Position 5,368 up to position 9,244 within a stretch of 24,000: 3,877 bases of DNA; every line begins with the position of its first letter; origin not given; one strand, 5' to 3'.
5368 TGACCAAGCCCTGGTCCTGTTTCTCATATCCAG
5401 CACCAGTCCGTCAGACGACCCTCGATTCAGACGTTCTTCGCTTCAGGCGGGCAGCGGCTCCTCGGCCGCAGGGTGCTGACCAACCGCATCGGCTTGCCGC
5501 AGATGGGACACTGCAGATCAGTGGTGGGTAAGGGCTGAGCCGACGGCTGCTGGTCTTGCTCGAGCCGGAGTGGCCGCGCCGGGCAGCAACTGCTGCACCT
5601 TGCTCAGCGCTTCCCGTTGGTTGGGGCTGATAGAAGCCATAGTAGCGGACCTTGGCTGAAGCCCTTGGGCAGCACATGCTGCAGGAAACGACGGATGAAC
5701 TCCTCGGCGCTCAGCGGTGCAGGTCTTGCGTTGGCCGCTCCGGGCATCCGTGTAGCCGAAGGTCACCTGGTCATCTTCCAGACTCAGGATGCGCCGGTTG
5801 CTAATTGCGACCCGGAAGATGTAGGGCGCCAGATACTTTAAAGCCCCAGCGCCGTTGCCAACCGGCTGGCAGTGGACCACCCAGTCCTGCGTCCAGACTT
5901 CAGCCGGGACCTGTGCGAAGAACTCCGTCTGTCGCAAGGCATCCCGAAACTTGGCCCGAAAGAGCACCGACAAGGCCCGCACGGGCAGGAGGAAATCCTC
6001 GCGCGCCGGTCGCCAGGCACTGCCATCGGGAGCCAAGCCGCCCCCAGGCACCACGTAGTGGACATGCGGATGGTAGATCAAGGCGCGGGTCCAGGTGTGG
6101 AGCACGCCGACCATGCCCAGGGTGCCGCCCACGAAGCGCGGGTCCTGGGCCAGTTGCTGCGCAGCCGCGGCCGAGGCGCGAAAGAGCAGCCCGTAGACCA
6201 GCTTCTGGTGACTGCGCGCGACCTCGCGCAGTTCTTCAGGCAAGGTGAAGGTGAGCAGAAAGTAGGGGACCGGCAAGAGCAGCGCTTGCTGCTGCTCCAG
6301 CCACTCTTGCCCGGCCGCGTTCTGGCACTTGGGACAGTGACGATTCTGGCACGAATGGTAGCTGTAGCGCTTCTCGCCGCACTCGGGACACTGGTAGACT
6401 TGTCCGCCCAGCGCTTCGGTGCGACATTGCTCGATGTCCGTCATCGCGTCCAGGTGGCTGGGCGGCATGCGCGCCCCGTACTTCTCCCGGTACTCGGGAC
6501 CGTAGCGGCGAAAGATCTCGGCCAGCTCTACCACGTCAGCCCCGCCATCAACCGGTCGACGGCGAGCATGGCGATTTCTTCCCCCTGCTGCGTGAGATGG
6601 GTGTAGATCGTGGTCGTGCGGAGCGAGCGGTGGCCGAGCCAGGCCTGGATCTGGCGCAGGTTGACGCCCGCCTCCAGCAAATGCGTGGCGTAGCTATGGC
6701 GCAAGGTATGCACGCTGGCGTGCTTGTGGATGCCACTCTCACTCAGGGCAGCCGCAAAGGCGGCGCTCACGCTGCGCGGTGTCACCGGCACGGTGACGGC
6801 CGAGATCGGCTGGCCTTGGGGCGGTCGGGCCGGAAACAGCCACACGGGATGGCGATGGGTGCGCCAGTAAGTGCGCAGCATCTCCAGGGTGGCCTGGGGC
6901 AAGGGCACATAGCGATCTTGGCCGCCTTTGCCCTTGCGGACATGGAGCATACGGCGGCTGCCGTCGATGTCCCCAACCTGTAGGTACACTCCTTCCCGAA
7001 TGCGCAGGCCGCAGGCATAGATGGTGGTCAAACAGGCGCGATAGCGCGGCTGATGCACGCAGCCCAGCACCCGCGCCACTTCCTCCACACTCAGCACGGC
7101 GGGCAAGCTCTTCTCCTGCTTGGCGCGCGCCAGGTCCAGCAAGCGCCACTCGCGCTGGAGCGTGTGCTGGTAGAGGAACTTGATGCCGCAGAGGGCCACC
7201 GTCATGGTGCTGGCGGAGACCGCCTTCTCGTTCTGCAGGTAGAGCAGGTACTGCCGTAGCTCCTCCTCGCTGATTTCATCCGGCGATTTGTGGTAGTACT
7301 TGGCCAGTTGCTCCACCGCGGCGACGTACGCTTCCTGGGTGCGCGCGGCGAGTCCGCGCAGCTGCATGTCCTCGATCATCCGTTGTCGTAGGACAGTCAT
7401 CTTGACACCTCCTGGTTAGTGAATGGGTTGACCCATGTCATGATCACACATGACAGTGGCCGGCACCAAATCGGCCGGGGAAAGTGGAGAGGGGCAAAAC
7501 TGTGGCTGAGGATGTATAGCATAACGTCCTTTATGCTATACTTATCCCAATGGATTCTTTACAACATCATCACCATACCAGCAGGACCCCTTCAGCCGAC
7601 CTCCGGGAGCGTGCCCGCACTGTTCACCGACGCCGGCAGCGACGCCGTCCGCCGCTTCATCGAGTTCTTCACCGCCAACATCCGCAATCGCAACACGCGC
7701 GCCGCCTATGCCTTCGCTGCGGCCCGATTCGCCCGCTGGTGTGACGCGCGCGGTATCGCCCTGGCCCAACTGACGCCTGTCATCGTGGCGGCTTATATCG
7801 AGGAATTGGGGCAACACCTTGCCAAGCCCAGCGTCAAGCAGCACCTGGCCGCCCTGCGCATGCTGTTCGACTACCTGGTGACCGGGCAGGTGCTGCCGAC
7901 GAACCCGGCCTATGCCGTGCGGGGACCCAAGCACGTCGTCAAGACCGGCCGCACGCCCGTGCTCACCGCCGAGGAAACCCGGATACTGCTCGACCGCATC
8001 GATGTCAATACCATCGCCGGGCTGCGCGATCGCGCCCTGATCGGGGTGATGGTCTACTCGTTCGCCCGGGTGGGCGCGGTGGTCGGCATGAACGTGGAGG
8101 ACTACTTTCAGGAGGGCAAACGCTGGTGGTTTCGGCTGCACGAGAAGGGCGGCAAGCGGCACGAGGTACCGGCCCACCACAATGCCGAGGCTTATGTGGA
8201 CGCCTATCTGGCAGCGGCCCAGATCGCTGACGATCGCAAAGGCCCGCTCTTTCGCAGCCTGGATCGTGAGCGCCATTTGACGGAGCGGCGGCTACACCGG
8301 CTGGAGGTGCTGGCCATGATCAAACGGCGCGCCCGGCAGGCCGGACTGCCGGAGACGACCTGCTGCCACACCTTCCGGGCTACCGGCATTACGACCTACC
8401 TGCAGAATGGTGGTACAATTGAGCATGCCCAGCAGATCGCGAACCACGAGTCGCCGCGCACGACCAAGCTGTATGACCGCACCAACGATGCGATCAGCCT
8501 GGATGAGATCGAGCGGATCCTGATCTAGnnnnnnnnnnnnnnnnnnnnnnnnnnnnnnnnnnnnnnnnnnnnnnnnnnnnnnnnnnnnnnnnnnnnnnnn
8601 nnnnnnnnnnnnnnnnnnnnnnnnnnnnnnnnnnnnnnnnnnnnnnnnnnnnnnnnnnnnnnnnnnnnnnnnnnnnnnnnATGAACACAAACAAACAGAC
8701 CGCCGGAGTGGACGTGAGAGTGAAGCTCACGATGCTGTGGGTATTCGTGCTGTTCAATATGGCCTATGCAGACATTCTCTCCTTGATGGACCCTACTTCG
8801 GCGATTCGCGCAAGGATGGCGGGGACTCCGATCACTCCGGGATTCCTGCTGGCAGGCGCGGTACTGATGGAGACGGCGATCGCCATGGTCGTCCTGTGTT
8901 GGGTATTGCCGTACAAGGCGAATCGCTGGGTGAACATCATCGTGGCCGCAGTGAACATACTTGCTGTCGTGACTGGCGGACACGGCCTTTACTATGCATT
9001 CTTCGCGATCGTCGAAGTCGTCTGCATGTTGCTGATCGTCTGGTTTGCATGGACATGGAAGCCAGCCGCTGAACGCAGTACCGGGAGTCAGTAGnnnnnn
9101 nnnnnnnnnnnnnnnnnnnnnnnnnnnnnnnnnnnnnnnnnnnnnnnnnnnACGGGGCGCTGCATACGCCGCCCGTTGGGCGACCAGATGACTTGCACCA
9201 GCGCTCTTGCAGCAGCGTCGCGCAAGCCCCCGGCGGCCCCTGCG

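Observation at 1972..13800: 111-bp inverted repeats bracket the 11.6-kb IS / integrase / hgcAB segment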

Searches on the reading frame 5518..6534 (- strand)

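Call 7: search_protein_families(library=pfam, proteins=[window:5518-6534:-], max_evalue=0.01)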
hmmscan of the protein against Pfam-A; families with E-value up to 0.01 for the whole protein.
window:5518-6534:- (338 aa): 2 families
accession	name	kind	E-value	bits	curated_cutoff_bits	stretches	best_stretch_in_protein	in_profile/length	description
PF04986.18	Y2_Tnp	-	2.3e-42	145.5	20.9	1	140-274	1-149/183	Putative transposase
PF14319.11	Zn_Tnp_IS91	-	1e-32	112.4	26.3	1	7-98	1-90/90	Transposase zinc-binding domain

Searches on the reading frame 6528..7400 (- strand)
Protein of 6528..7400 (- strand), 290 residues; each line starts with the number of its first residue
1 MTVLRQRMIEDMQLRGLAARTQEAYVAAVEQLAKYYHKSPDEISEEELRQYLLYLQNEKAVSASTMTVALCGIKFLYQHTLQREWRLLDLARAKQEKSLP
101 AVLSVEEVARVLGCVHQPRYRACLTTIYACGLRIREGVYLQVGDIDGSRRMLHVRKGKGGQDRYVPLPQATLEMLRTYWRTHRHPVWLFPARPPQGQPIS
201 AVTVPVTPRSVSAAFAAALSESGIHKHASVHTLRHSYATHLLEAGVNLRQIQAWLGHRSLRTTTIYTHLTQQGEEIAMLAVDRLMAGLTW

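Call 7: search_protein_families(library=pfam, proteins=[window:6528-7400:-], max_evalue=0.01)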
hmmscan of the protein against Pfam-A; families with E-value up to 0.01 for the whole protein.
window:6528-7400:- (290 aa): 4 families
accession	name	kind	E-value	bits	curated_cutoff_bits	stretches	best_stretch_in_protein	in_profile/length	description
PF00589.27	Phage_integrase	-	2.3e-35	122.3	27.1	1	105-271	5-170/172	Phage integrase family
PF13495.12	Phage_int_SAM_4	-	4.6e-26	91.5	27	1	4-85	1-83/85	Phage integrase, N-terminal SAM-like domain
PF02899.23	Phage_int_SAM_1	-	0.00039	21.1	22.3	1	15-81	12-80/83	Phage integrase, N-terminal SAM-like domain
PF14493.12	HTH_40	-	0.0058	17.3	27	0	239-283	6-47/89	Helix-turn-helix domain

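Call 56: find_encoding_contigs(protein=window:6528-7400:-, flank=10000, max_places=6)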
Protein window:6528-7400:- (290 aa): no gene with exactly this product is on record in the collection.

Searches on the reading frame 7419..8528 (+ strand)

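Call 7: search_protein_families(library=pfam, proteins=[window:7419-8528:+], max_evalue=0.01)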
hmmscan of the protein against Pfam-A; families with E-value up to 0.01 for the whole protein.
window:7419-8528:+ (369 aa): 3 families
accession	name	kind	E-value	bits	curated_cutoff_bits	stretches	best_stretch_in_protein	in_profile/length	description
PF00589.27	Phage_integrase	-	7.3e-17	62.1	27.1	1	181-357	2-170/172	Phage integrase family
PF13495.12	Phage_int_SAM_4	-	1.1e-06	29.4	27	1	80-154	5-79/85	Phage integrase, N-terminal SAM-like domain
PF02899.23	Phage_int_SAM_1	-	1.5e-06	28.8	22.3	1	90-154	15-80/83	Phage integrase, N-terminal SAM-like domain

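Call 48: search_protein_families(library=ncbifam, proteins=[window:7419-8528:+], max_evalue=1)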
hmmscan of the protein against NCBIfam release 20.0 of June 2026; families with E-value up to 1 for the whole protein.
window:7419-8528:+ (369 aa): 8 families
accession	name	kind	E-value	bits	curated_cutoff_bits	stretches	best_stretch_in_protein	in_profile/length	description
TIGR02225.1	recomb_XerD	equivalog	4.1e-32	111.7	329.6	1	80-354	3-273/290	site-specific tyrosine recombinase XerD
NF002331.0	PRK01287.1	subfamily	2.5e-29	102.4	371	1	75-354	28-311/365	site-specific tyrosine recombinase XerC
NF001399.0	PRK00283.1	subfamily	7.4e-29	100.9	279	1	73-353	5-281/300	tyrosine recombinase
TIGR02224.1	recomb_XerC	equivalog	1.5e-27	96.7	335.15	1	89-354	13-276/295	tyrosine recombinase XerC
NF040815.2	recomb_XerA_Arch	equivalog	5.3e-23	81.9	220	1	79-356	2-255/263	site-specific tyrosine recombinase/integron integrase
NF003462.0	PRK05084.1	equivalog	5.4e-10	38.5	267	1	203-364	196-353/360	tyrosine recombinase XerS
TIGR02249.1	integrase_gron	subfamily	1.2e-08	34.7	265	1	291-353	236-298/315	integron integrase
NF011946.0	PRK15417.1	equivalog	0.0063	15.7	435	1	299-354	259-314/337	integron integrase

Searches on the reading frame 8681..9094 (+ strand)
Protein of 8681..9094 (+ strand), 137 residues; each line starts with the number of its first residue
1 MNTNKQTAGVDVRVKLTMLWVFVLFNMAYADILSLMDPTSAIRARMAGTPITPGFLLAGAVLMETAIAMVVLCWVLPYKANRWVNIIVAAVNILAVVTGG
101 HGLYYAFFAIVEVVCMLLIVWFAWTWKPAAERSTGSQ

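Call 25: search_protein_families(library=pfam, proteins=[window:8681-9094:+], max_evalue=0.01)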
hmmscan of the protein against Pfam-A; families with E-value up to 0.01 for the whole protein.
window:8681-9094:+ (137 aa): 1 family
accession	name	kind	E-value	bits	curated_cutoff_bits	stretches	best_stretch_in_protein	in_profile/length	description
PF19851.4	DUF6326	-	3.8e-16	60.1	24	1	15-127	13-131/135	Family of unknown function (DUF6326)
